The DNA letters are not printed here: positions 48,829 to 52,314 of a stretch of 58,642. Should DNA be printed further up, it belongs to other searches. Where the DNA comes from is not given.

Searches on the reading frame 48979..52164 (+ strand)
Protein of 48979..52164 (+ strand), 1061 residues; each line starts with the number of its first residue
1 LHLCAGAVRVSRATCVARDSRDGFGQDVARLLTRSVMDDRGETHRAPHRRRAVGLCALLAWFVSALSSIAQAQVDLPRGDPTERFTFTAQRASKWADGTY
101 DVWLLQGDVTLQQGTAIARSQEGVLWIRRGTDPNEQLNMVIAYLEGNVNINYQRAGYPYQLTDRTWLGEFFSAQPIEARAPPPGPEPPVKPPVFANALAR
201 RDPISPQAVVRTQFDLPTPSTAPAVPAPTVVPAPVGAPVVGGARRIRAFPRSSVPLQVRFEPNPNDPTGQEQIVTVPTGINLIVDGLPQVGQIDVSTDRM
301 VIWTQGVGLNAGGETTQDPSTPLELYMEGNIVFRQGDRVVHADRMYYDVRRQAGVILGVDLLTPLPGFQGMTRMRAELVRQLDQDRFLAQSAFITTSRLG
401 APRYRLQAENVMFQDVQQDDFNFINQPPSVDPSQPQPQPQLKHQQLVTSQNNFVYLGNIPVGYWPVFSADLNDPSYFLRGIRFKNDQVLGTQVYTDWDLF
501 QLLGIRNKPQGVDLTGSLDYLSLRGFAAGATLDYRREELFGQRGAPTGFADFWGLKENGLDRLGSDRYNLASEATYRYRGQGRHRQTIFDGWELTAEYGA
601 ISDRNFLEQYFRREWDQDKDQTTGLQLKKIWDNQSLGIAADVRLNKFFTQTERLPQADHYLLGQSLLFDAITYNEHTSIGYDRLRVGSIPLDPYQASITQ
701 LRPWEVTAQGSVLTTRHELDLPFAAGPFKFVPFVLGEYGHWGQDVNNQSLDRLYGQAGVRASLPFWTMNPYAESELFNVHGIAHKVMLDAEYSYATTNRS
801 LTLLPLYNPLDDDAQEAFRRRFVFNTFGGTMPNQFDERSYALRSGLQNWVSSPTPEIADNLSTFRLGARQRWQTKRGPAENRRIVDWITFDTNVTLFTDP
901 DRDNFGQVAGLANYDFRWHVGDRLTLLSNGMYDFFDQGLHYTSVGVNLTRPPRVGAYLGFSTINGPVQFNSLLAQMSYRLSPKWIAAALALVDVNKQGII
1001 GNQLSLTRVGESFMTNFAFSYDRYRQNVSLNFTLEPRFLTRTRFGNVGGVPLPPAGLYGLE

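Call 20: search_protein_families(library=pfam, proteins=[window:48979-52164:+], max_evalue=0.001)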
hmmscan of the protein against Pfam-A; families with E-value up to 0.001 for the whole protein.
window:48979-52164:+ (1061 aa): 0 families

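Call 38: search_protein_families(library=pfam, proteins=[window:48979-52164:+], max_evalue=1)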
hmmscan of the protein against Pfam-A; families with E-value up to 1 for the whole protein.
window:48979-52164:+ (1061 aa): 1 family
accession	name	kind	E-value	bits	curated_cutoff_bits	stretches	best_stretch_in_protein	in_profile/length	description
PF03968.19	LptD_N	-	0.071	13.8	20.4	0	325-352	85-112/113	LptA/(LptD N-terminal domain) LPS transport protein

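Call 46: search_protein_families(library=ncbifam, proteins=[window:48979-52164:+], max_evalue=0.1)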
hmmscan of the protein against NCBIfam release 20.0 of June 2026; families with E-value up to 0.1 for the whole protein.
window:48979-52164:+ (1061 aa): 0 families
